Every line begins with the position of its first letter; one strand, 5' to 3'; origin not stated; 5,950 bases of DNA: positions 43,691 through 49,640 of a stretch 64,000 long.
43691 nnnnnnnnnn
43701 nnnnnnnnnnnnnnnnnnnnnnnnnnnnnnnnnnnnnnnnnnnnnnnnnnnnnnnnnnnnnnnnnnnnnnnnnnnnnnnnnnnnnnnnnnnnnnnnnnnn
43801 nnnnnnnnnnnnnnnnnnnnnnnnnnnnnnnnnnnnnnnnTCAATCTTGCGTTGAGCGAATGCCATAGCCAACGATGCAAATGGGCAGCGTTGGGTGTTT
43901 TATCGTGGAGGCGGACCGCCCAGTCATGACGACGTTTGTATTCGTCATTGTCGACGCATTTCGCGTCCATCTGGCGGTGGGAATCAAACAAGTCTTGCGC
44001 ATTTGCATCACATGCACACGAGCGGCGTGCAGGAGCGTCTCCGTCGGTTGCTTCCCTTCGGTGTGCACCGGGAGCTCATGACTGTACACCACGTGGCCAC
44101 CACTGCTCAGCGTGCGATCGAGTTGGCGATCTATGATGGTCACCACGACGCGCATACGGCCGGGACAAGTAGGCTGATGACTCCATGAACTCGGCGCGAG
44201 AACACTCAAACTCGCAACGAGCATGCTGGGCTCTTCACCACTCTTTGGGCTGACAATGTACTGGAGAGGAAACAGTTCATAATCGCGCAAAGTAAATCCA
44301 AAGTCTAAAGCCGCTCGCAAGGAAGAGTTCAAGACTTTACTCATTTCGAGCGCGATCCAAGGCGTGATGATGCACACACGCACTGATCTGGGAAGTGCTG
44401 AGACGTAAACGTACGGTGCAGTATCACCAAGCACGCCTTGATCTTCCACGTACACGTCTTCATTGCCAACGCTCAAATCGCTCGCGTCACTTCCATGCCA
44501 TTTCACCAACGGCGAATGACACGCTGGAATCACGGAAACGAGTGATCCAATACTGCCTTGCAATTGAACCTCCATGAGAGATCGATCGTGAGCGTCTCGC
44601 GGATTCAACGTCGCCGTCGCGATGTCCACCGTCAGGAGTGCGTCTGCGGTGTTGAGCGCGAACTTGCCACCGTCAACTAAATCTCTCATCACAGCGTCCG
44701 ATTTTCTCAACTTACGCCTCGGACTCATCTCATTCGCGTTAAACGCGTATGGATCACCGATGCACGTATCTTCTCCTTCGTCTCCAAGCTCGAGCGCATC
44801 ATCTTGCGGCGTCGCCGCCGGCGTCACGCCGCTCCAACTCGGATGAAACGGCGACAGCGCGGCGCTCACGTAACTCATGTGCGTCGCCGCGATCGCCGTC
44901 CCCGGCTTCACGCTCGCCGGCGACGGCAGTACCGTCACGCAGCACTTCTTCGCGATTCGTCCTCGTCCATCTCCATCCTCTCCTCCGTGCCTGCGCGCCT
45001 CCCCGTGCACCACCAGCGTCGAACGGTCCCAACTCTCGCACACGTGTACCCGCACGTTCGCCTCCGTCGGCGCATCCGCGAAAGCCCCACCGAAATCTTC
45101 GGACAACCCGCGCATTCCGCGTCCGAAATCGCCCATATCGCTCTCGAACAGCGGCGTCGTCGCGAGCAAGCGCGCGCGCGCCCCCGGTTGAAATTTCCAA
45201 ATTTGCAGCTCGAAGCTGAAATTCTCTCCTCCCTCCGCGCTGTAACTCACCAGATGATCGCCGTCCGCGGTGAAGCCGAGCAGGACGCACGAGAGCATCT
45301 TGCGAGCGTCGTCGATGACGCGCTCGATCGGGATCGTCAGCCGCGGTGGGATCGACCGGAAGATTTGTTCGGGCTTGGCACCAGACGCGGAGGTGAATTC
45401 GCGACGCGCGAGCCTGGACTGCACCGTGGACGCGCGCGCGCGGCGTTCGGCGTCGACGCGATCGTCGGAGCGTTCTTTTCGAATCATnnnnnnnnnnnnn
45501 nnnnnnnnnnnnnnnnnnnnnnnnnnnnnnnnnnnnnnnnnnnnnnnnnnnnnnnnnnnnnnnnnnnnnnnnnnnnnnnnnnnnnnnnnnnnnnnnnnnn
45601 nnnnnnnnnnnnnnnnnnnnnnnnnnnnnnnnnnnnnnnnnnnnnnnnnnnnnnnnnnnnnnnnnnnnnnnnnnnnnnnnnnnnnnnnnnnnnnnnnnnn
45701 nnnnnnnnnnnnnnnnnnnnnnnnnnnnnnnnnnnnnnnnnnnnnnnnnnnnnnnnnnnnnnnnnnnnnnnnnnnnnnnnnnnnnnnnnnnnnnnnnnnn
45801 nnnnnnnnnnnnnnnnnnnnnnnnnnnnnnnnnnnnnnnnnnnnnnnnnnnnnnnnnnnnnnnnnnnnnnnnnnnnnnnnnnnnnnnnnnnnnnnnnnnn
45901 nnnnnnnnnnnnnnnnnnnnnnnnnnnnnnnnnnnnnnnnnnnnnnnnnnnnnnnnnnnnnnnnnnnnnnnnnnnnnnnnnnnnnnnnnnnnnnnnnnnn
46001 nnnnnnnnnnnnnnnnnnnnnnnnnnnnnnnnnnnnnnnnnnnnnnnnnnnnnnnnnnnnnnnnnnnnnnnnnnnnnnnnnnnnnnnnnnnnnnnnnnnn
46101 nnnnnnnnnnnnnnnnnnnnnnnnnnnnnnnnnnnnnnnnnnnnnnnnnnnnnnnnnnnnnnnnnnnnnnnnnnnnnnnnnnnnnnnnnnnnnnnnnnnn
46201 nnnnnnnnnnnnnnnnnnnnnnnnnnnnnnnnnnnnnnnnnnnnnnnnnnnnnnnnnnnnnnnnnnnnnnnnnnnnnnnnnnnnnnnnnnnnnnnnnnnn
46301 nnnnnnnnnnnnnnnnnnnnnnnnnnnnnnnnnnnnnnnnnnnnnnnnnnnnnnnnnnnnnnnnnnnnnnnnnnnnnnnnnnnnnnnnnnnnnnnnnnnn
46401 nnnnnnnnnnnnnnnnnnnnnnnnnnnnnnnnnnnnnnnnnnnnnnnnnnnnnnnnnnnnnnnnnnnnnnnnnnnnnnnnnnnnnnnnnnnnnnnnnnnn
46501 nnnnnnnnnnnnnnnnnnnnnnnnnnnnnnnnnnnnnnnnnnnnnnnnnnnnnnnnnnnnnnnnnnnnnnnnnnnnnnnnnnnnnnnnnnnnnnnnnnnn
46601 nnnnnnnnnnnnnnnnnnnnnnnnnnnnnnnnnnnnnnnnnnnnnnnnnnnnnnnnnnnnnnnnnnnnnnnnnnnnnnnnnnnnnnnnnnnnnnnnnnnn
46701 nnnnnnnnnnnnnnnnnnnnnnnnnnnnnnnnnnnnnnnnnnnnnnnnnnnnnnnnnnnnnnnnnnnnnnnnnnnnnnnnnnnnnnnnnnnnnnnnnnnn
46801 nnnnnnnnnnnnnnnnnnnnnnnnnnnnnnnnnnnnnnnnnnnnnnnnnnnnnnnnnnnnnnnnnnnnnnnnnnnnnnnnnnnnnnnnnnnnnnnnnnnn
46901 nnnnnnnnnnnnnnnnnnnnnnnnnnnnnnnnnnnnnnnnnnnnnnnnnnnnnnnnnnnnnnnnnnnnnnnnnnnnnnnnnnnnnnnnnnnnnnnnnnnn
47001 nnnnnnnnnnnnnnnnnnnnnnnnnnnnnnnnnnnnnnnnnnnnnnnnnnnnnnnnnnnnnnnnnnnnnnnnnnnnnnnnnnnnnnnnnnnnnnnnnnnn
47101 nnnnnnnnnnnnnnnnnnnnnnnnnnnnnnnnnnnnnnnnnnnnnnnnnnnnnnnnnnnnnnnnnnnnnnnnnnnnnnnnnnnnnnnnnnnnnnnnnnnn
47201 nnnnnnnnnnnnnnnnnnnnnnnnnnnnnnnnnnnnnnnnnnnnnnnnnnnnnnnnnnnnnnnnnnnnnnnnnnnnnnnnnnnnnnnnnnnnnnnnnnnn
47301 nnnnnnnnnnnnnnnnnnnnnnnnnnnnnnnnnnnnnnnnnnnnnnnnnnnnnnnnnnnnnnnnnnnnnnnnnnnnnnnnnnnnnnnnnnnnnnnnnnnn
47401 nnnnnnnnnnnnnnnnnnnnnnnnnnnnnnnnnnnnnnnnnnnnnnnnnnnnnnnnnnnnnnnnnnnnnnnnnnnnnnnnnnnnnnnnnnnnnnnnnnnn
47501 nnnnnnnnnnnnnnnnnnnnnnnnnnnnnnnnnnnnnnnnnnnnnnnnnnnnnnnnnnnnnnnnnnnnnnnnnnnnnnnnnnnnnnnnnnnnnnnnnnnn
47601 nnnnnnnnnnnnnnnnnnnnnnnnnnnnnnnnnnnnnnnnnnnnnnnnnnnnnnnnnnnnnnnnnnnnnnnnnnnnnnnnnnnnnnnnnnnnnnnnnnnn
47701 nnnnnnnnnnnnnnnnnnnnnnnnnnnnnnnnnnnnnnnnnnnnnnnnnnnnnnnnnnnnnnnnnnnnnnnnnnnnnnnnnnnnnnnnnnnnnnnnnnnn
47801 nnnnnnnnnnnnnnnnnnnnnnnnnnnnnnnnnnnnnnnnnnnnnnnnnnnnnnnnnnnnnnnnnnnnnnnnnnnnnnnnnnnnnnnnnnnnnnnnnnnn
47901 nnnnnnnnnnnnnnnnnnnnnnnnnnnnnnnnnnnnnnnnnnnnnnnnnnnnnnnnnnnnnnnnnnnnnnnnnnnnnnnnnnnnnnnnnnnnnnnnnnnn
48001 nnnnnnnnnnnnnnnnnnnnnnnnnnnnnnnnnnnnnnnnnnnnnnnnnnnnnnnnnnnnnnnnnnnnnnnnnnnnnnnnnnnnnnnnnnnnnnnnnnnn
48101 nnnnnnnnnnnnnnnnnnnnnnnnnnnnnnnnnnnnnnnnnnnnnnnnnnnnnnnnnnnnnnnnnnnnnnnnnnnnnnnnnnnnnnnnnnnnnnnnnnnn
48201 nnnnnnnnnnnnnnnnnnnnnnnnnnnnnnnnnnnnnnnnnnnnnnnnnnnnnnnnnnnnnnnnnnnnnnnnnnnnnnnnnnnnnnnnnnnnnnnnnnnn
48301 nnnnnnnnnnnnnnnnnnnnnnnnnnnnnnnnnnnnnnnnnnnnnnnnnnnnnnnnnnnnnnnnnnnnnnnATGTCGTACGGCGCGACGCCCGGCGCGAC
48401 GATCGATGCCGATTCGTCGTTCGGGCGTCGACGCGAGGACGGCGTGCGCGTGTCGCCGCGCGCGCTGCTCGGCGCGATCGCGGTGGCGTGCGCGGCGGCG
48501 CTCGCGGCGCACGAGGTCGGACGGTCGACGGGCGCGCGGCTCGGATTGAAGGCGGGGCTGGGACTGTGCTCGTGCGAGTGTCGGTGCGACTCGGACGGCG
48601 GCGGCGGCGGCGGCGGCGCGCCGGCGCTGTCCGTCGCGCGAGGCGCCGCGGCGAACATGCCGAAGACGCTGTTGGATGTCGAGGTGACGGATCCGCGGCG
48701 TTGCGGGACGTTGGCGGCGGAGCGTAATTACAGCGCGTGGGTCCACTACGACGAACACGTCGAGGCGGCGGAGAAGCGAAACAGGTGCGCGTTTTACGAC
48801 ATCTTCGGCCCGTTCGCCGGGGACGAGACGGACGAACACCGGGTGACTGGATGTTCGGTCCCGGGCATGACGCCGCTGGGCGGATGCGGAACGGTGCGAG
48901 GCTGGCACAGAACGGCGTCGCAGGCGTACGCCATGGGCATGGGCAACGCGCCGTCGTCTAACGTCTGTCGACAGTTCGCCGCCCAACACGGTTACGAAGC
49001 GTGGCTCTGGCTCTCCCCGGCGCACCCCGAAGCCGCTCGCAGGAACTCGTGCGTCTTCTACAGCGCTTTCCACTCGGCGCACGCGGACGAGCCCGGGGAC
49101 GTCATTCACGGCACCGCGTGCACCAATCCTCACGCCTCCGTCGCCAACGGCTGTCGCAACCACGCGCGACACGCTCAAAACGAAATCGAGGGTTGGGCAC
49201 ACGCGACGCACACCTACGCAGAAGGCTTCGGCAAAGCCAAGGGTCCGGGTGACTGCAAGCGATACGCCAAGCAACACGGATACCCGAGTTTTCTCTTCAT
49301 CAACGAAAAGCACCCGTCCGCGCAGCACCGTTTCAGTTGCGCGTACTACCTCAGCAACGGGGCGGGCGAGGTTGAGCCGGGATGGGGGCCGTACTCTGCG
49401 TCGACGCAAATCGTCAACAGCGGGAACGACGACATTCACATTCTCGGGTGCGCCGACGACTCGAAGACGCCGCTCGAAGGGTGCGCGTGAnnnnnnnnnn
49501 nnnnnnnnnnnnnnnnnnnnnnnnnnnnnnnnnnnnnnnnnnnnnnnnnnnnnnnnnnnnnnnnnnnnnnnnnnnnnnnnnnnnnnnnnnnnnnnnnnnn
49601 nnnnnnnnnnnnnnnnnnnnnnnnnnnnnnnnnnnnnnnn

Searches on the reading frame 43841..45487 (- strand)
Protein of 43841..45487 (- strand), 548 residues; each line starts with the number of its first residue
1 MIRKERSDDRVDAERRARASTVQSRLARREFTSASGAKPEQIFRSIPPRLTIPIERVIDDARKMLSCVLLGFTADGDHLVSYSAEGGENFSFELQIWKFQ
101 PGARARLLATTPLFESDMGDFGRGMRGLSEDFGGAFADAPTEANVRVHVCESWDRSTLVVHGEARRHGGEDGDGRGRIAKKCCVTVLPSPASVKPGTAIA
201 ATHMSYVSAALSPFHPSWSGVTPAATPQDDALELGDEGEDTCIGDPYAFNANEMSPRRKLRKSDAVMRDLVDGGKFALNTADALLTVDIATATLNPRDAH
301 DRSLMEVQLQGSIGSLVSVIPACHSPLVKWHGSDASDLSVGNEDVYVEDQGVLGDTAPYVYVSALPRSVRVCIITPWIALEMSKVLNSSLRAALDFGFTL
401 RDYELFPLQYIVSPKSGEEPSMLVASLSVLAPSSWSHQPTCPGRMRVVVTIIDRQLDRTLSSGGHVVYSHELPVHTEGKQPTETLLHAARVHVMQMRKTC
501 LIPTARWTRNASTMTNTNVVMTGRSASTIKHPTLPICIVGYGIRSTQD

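Call 71: search_protein_families(library=pfam, proteins=[window:43841-45487:-], max_evalue=0.001)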
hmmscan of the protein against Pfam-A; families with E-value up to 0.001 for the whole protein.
window:43841-45487:- (548 aa): 1 family
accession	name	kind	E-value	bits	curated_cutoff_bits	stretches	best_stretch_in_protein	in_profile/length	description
PF14939.11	DCAF15_WD40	-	2.9e-12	47.2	23.9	1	38-116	2-85/213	DDB1-and CUL4-substrate receptor 15, WD repeat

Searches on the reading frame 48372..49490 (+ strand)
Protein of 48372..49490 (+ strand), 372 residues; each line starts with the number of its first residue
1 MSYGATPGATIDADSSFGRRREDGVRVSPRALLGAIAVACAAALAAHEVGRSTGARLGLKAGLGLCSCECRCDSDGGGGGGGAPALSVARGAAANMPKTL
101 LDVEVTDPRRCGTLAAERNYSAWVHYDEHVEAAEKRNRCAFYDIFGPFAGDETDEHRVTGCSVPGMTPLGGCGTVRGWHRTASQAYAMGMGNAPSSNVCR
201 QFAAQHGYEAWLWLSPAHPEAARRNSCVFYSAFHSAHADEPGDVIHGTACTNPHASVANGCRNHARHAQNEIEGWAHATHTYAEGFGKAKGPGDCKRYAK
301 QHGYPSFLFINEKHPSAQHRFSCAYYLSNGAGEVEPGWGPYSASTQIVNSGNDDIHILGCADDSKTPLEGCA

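Call 3: search_protein_families(library=pfam, proteins=[window:48372-49490:+], max_evalue=0.1)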
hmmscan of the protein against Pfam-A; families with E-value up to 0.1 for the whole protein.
window:48372-49490:+ (372 aa): 1 family
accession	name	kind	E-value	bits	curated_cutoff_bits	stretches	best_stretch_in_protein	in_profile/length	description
PF06114.19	Peptidase_M78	-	0.05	13.8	22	0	298-327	25-50/123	IrrE N-terminal-like domain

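Call 14: list_cluster_members(proteins=[window:48372-49490:+, window:49691-50941:-, window:51060-51743:-, P0001, P0003, P0002, P0009])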
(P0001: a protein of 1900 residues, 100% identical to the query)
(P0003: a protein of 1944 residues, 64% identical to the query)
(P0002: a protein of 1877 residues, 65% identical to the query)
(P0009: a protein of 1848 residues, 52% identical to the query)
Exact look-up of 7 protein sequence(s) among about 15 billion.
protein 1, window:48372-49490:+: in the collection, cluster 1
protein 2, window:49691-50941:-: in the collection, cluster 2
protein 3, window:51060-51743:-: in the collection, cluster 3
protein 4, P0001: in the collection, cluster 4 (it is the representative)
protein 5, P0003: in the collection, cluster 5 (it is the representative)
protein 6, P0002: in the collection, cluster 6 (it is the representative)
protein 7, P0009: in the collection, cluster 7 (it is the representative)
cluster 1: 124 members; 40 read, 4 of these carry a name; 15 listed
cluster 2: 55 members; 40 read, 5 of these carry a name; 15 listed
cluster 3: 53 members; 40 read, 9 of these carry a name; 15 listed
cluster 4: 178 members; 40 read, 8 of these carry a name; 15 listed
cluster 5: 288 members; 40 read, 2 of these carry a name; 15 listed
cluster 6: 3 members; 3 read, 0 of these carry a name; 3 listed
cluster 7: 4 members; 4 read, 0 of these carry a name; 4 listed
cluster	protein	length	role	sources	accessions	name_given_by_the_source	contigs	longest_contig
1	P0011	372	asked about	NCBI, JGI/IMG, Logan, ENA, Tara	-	hypothetical protein | strand:+ start:6586 stop:7704 length:1119 start_codon:yes stop_codon:yes ...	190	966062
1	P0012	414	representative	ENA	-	-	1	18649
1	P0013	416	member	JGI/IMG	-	hypothetical protein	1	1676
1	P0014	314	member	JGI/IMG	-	hypothetical protein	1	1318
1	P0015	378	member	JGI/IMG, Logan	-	hypothetical protein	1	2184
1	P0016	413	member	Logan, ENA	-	-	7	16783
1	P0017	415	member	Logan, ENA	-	-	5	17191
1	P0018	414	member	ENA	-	-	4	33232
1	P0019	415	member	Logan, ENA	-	-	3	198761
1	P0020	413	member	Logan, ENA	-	-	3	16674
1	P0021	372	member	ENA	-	-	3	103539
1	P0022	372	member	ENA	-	-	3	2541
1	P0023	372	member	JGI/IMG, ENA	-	-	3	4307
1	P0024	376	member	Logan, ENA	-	-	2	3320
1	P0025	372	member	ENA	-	-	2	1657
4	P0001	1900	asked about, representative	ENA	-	-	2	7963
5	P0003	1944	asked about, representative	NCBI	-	-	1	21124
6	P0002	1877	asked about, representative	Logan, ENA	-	-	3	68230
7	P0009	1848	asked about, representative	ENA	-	-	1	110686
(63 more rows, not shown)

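Call 22: search_protein_families(library=ncbifam, proteins=[window:48372-49490:+], max_evalue=0.1)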
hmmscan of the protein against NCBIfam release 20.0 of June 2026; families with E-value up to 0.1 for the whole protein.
window:48372-49490:+ (372 aa): 0 families

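Call 28: find_homologous_proteins(query=window:48372-49490:+, max_evalue=0.001)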
Query window:48372-49490:+ (372 aa): 4 proteins with E <= 0.001 among 8000 candidates.
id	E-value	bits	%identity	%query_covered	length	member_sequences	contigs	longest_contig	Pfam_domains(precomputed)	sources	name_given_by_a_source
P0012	1.6e-256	869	100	100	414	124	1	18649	-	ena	-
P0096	2.6e-214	730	85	100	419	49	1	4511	-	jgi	jgi:hypothetical protein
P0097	1.5e-203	695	80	100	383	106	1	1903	-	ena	-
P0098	5.7e-86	307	42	95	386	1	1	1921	-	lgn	-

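Call 54: find_encoding_contigs(protein=P0098, flank=5000, max_places=4)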
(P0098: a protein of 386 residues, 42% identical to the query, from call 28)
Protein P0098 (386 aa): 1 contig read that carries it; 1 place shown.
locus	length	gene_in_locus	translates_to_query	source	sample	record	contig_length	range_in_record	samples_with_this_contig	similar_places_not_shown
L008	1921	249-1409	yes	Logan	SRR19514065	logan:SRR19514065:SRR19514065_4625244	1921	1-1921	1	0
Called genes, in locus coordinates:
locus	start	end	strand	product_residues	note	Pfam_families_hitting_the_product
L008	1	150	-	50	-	?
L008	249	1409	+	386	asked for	-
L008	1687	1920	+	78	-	?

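Call 55: find_encoding_contigs(protein=P0096, flank=5000, max_places=4)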
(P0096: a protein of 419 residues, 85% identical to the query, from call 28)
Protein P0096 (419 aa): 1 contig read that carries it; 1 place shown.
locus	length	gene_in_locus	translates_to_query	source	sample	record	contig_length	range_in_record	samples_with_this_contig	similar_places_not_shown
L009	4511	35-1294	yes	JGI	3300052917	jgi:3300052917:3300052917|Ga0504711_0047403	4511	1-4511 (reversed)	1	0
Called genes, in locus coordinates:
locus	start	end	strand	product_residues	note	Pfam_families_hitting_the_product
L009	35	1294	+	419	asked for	-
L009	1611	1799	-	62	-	-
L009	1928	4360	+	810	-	PF00856:SET (faint)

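Call 59: search_solved_structures(query=A2, max_evalue=10, show_alignments=1)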
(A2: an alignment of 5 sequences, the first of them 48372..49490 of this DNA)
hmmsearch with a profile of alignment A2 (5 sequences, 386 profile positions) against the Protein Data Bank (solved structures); distinct sequences matched with E-value up to 10: 0.

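Call 60: find_related_loci(query=A2, collection=viral_contigs, flank=3000)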
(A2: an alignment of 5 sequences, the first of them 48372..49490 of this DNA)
Query A2 (372 aa) in viral_contigs; peptide patterns used: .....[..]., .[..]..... (x = any residue, [..] = any of these).
95 stretches matched a pattern, but none encodes a relative of the query by tblastn (E <= 1e-3).
